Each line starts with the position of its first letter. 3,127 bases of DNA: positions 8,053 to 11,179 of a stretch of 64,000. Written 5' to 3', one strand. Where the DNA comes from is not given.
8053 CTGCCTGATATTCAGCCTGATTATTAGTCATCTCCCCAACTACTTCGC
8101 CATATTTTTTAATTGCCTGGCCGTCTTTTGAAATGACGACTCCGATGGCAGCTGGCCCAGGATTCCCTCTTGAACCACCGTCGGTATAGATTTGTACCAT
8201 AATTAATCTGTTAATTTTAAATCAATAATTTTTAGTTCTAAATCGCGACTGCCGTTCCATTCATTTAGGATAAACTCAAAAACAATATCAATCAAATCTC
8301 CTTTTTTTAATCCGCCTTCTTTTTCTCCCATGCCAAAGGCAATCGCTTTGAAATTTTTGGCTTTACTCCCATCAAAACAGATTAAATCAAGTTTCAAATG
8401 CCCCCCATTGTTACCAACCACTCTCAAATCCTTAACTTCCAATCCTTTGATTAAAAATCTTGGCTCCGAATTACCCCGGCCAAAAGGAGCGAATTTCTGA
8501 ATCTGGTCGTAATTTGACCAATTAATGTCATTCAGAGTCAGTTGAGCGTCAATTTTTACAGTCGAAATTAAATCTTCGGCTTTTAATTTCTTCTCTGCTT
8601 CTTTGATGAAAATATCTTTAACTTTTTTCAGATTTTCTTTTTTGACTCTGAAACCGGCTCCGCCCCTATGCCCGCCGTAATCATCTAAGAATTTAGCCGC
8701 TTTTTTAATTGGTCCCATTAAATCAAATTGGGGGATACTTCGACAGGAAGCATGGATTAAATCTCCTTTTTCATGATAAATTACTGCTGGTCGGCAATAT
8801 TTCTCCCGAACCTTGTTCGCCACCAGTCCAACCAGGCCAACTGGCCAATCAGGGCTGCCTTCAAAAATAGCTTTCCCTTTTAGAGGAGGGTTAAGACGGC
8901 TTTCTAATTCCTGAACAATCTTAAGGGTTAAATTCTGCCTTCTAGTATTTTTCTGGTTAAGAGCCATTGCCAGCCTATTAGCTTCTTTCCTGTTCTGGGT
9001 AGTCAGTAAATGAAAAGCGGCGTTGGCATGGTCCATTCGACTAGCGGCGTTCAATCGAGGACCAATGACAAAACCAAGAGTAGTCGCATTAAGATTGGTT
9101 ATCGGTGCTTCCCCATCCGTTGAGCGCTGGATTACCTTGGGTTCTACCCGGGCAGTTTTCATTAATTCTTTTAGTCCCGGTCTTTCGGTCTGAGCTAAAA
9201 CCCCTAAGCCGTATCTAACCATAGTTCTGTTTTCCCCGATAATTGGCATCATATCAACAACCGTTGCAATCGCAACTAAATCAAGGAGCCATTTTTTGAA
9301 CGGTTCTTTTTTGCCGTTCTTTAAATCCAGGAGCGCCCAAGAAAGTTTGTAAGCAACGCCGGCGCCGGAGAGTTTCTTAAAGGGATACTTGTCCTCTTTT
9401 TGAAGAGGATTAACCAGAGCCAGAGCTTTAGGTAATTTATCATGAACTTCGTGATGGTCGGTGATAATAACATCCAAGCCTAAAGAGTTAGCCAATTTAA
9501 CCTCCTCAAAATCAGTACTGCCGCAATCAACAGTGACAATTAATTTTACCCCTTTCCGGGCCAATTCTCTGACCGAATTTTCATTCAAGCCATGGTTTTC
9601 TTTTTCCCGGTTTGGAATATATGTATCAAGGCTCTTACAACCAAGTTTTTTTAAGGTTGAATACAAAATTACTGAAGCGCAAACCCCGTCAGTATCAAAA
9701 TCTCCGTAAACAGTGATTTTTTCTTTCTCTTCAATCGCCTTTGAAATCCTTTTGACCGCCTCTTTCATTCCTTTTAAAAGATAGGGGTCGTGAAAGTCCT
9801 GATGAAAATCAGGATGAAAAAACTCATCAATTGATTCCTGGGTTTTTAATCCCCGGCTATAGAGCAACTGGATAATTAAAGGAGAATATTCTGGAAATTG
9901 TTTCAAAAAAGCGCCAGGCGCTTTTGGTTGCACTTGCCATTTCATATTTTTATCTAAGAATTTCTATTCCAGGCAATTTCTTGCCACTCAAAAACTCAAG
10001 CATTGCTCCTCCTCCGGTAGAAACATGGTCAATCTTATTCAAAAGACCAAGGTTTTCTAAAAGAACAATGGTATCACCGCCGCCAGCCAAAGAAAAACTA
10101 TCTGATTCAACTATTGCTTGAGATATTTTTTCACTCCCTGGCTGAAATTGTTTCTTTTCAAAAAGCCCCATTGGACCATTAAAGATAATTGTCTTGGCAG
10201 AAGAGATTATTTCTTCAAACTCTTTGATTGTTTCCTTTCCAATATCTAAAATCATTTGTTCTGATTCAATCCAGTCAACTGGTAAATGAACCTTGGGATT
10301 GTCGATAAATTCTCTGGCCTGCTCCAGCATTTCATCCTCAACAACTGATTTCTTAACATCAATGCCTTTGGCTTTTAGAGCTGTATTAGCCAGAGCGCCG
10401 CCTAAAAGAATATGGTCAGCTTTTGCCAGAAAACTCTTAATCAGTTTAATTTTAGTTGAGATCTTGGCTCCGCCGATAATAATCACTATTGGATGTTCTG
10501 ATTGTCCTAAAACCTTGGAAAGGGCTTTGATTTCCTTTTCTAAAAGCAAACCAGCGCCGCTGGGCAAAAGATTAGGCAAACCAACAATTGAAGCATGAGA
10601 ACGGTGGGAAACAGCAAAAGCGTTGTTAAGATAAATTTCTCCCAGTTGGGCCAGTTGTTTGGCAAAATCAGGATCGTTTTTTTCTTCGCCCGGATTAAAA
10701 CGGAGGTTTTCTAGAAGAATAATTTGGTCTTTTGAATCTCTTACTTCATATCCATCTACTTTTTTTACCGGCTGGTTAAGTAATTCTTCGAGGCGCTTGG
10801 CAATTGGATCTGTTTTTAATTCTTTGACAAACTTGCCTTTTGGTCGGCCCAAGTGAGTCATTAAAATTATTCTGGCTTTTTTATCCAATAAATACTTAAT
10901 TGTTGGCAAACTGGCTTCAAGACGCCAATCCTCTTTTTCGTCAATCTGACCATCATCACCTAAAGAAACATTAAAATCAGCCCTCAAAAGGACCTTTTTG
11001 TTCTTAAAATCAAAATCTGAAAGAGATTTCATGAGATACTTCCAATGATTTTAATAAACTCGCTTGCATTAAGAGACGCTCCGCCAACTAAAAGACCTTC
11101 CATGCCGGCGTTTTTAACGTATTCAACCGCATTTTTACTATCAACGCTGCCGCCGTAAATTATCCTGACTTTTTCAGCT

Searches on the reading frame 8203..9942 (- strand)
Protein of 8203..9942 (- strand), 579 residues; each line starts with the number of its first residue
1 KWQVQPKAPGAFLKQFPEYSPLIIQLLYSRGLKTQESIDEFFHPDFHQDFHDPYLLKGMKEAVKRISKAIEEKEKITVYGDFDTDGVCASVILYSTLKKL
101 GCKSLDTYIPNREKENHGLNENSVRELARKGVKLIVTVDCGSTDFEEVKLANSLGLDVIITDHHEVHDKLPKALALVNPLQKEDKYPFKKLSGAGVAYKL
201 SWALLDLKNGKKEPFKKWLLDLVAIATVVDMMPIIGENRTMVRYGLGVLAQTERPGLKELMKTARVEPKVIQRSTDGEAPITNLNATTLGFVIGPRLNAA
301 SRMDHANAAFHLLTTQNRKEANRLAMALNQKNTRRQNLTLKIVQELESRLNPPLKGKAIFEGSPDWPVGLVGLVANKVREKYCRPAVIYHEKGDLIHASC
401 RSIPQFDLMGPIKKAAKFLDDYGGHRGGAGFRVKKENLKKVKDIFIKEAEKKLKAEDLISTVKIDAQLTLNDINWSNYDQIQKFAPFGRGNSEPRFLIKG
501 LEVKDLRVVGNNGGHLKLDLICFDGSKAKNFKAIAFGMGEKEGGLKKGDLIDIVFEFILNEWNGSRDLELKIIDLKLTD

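Call 67: search_protein_families(library=pfam, proteins=[window:8203-9942:-], max_evalue=0.0001)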
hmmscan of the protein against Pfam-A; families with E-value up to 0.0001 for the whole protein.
window:8203-9942:- (579 aa): 3 families
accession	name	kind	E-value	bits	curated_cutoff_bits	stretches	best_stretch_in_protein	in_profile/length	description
PF17768.7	RecJ_OB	-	2e-29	102.3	27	1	464-574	1-107/107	RecJ OB domain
PF01368.27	DHH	-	8.8e-27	94.3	28.1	1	75-227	1-125/125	DHH family, N-terminal domain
PF02272.25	DHHA1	-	4.1e-07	30.8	25.9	1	363-448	10-99/102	DHHA1 domain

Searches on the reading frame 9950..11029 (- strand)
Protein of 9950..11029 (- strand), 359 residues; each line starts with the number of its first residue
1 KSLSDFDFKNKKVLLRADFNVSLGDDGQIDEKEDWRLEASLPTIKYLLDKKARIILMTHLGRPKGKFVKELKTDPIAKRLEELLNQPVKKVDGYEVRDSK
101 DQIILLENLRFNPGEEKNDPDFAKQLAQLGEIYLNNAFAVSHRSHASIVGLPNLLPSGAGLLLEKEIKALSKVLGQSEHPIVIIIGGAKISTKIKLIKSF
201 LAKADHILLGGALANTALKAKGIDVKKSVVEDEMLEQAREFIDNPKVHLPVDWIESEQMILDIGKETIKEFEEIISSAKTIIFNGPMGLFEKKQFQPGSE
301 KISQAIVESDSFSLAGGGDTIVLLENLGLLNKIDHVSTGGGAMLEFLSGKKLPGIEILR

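Call 67: search_protein_families(library=pfam, proteins=[window:9950-11029:-], max_evalue=0.0001)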
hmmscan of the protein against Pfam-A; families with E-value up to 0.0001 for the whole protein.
window:9950-11029:- (359 aa): 1 family
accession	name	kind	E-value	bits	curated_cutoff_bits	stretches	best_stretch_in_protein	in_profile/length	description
PF00162.24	PGK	-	7.3e-122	407.4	27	1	3-350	1-379/379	Phosphoglycerate kinase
